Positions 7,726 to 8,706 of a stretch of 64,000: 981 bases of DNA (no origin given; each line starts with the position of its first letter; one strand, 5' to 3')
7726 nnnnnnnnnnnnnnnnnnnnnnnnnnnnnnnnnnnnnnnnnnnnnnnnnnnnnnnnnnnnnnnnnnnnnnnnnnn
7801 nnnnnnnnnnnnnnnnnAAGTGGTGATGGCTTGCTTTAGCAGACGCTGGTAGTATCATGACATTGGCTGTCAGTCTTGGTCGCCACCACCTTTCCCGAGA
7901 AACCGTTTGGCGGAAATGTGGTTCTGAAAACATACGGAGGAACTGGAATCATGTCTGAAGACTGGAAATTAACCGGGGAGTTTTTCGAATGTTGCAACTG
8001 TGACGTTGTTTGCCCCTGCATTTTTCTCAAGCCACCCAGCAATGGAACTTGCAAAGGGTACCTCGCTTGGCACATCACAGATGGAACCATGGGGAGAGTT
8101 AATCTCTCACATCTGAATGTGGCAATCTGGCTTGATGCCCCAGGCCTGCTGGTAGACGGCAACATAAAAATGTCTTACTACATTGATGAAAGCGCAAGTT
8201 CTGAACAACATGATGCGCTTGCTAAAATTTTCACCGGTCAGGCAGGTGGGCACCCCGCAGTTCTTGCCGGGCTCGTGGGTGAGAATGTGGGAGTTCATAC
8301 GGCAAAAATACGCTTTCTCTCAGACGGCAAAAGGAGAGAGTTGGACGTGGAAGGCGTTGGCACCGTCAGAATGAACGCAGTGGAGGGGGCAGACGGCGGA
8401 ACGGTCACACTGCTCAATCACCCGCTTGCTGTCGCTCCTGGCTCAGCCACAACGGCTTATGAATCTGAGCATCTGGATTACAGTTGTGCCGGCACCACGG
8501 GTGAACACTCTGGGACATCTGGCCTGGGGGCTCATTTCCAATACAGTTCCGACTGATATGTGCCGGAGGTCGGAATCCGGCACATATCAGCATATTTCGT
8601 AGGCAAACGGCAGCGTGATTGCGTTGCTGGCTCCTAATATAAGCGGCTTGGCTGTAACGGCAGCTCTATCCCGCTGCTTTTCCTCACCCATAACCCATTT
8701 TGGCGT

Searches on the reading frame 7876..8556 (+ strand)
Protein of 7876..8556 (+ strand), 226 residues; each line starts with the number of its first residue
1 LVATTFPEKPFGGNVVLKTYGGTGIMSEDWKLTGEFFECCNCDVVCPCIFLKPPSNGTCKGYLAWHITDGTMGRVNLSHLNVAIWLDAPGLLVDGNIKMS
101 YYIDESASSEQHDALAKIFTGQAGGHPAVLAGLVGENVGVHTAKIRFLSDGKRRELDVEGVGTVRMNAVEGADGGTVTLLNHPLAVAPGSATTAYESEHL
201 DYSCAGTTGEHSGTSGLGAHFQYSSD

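Call 45: search_protein_families(library=pfam, proteins=[window:7876-8556:+], max_evalue=0.001)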
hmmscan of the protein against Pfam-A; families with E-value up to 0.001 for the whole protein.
window:7876-8556:+ (226 aa): 1 family
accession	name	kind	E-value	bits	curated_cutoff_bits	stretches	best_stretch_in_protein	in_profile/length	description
PF07040.16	DUF1326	-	4e-47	161.1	25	1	39-199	2-166/177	Protein of unknown function (DUF1326)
